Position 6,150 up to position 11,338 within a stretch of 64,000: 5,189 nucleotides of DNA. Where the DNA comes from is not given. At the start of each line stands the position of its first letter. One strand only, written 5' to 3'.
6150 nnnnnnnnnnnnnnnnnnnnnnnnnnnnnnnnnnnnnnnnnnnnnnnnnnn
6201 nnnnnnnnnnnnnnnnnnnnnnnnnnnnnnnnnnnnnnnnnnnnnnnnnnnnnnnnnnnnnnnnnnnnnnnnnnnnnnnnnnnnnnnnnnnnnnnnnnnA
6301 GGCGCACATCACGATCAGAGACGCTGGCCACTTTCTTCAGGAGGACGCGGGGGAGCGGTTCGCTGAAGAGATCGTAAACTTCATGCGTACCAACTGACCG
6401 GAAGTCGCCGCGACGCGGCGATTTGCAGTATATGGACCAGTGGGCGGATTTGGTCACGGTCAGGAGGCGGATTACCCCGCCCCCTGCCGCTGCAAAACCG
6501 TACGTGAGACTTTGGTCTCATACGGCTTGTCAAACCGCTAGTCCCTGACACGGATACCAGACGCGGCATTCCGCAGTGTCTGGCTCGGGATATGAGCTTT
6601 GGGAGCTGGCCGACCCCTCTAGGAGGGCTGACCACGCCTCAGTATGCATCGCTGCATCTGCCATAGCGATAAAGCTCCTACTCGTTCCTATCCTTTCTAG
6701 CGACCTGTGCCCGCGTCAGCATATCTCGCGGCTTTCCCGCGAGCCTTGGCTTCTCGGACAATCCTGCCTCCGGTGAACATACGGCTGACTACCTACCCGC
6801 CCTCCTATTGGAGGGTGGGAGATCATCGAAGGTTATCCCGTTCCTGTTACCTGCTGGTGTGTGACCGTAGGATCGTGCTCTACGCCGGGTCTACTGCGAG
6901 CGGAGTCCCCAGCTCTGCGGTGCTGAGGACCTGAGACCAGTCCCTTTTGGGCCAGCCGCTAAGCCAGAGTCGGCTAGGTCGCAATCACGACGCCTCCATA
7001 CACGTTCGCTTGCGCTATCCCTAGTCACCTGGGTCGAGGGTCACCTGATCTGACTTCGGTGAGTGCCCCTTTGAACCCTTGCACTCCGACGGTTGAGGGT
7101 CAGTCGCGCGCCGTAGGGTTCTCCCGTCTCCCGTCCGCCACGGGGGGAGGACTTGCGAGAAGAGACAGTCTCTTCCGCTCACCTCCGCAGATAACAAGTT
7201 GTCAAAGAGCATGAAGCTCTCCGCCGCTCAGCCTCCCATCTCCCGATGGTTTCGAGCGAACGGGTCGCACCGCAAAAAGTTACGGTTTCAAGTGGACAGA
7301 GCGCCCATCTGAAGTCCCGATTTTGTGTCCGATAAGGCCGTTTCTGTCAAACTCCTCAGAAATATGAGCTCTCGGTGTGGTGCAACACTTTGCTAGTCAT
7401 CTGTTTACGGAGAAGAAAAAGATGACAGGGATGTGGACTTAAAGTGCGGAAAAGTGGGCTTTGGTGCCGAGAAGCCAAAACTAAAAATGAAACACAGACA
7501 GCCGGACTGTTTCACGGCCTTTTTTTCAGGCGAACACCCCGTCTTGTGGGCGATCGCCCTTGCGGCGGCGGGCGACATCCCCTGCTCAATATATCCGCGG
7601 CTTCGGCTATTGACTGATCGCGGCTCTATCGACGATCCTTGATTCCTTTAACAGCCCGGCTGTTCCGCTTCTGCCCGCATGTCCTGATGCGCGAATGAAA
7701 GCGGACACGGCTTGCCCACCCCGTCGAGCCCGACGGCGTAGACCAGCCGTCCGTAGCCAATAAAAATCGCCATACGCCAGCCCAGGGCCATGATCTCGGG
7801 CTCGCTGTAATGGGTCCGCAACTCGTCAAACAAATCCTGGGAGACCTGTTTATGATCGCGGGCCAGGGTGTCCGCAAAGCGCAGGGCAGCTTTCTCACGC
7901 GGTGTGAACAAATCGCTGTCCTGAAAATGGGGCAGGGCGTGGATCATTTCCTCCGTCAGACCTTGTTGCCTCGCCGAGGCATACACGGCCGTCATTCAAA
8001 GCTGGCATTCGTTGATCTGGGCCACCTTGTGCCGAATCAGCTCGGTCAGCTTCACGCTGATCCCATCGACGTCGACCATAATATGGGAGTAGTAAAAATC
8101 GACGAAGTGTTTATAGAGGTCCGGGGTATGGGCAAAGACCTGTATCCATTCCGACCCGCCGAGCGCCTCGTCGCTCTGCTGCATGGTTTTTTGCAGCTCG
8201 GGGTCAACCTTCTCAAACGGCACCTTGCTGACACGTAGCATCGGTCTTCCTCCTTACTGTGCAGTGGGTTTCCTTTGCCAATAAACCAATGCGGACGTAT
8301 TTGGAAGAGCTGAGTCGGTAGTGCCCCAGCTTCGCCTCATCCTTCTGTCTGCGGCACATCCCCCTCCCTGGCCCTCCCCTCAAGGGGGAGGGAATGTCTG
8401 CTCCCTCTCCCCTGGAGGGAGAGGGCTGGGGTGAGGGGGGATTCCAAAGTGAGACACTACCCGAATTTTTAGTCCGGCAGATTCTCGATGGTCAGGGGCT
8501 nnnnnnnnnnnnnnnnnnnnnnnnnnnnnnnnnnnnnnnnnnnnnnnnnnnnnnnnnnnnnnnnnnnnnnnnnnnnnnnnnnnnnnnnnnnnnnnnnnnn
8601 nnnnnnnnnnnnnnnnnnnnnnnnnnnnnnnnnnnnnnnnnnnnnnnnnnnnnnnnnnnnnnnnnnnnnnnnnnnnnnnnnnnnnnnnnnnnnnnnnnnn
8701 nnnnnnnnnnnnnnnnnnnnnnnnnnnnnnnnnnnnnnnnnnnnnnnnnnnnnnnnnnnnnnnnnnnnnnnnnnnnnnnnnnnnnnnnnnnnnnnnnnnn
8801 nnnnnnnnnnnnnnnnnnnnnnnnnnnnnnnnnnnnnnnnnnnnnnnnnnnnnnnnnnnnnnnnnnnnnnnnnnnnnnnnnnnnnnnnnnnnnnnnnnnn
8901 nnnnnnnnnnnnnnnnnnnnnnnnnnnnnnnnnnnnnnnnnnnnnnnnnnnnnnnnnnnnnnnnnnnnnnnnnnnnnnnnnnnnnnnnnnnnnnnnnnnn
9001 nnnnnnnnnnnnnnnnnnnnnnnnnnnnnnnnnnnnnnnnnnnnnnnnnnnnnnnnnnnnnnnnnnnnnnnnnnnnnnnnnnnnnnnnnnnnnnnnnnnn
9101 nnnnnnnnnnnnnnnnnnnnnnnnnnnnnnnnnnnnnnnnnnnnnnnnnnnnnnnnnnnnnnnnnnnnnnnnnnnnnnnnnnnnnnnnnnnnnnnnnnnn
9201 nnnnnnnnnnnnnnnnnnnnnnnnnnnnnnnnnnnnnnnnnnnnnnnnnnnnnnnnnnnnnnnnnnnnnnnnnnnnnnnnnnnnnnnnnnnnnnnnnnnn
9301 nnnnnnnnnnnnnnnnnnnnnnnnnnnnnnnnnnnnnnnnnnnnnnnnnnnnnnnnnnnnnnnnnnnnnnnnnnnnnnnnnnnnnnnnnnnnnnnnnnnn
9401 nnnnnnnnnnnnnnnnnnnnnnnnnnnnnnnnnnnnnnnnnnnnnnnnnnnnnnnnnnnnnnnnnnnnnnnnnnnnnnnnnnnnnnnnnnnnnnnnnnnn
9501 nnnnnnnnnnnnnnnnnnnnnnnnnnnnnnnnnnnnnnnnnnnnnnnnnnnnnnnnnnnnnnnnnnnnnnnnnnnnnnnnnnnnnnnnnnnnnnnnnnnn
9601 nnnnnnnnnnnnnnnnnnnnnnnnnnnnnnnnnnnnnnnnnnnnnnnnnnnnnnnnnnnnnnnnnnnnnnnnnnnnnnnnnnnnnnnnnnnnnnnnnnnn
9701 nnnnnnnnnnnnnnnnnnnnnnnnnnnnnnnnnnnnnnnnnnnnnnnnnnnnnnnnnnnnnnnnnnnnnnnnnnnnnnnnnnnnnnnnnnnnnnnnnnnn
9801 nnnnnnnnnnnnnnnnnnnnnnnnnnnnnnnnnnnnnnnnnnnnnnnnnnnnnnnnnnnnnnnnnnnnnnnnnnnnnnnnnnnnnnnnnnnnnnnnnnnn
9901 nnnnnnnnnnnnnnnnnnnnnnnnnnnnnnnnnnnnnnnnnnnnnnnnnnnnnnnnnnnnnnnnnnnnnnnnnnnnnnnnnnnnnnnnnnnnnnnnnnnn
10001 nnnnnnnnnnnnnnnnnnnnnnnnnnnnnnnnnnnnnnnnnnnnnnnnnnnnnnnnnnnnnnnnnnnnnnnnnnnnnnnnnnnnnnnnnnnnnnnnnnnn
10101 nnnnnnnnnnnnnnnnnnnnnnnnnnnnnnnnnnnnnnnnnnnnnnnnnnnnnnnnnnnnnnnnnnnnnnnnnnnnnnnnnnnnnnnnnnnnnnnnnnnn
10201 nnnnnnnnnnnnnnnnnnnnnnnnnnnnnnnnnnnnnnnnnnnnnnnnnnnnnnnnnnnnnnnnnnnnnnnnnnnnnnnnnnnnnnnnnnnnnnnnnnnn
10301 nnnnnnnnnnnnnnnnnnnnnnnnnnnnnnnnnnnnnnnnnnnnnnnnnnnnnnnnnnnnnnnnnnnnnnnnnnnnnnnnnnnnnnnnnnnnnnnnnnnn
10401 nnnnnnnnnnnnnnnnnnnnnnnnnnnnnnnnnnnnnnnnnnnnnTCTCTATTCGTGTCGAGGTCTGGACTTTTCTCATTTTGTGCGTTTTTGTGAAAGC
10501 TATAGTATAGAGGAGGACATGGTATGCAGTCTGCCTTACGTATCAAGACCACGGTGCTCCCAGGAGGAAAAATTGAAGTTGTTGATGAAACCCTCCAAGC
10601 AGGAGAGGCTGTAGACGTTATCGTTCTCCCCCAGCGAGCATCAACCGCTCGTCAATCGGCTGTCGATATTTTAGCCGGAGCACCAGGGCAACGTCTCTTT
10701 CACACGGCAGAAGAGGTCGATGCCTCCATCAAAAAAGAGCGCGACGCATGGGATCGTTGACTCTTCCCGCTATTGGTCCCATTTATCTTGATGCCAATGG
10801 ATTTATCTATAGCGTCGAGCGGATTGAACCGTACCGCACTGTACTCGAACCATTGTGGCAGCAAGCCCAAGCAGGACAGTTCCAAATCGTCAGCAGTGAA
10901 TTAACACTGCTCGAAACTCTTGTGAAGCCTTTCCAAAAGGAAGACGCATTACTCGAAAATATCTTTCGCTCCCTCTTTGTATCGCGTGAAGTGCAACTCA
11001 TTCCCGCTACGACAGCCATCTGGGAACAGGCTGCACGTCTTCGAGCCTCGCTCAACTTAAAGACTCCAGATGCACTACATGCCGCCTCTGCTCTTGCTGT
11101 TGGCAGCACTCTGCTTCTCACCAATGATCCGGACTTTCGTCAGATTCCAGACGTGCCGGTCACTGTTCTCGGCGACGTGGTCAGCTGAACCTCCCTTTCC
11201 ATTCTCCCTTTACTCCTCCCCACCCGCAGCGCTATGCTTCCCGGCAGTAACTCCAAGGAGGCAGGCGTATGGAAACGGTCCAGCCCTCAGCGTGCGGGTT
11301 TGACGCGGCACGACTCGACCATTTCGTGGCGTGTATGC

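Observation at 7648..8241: AhpD-like (CMD family) gene with an in-frame UGA replacing the second Cys of the NGCxYC motif: a second selenoprotein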

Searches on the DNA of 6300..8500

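Call 49: search_rna_families(source=window, start=6300, end=8500, threshold=evalue, max_evalue=1)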
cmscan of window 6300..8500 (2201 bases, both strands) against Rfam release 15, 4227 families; matches with E-value up to 1: 19.
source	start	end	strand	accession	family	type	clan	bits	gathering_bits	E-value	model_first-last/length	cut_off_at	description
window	6453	6530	-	RF00029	Intron_gpII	Intron;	-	52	40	8.8e-09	1-77/77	no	Group II catalytic intron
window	6491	6531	-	RF04357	Plastid-ndhA-ndhB-2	Intron;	CL00155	45.6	53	1.5e-08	1-41/41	no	Plastid-ndhA-ndhB-2 group II-D5 intron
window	8358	8443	-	RF03179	mir-1182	Gene; miRNA;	-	30.4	90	0.0029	1-96/96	no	mir-1182 microRNA precursor family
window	8359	8440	+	RF03837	mir-3138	Gene; miRNA;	-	28.3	90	0.072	1-82/82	no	mir-3138 microRNA precursor family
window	8357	8443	+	RF04096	mir-4433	Gene; miRNA;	-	27.3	77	0.013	1-83/83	no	mir-4433 microRNA precursor family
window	8357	8442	+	RF03302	mir-6133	Gene; miRNA;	-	27.3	79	0.023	1-104/104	no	mir-6133 microRNA precursor family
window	8360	8439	-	RF03627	mir-9168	Gene; miRNA;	-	25.7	100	0.027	1-95/95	no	mir-9168 microRNA precursor family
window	8365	8432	-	RF03509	mir-4660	Gene; miRNA;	-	24.7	87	0.047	1-86/86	no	mir-4660 microRNA precursor family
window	8363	8436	+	RF01897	mir-188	Gene; miRNA;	-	24.7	72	0.059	1-84/84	no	mir-188 microRNA precursor family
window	8368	8431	+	RF00919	mir-874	Gene; miRNA;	-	24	74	0.23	1-78/78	no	mir-874 microRNA precursor family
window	8356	8441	+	RF03861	mir-4484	Gene; miRNA;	-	23.2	90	0.42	1-89/89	no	mir-4484 microRNA precursor family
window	8354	8445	+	RF03406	mir-3099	Gene; miRNA;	-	22.4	95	0.24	1-84/84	no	mir-3099 microRNA precursor family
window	8359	8435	-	RF02953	DUF1874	Cis-reg;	-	22.2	42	0.28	1-93/93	no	DUF1874 RNA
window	8317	8430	+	RF02344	ar14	Gene; sRNA;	-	21.8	58.8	0.23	1-123/123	no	Alphaproteobacterial ar14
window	8360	8438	-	RF01897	mir-188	Gene; miRNA;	-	21.8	72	0.36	1-84/84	no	mir-188 microRNA precursor family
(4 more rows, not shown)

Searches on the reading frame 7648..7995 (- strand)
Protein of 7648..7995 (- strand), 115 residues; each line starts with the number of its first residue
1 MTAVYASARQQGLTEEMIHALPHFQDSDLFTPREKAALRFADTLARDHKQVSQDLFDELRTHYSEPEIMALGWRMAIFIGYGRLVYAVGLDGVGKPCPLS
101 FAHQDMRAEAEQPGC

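Call 52: find_encoding_contigs(protein=window:7648-7995:-, flank=3000, max_places=6)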
Protein window:7648-7995:- (115 aa): no gene with exactly this product is on record in the collection.

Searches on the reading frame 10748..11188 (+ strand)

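Call 61: search_protein_families(library=pfam, proteins=[window:10748-11188:+], max_evalue=0.001)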
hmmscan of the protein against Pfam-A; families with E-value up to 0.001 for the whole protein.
window:10748-11188:+ (146 aa): 1 family
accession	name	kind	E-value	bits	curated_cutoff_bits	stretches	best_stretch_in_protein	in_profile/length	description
PF01850.27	PIN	-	5.1e-18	66.3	23.6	1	12-134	1-118/120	PIN domain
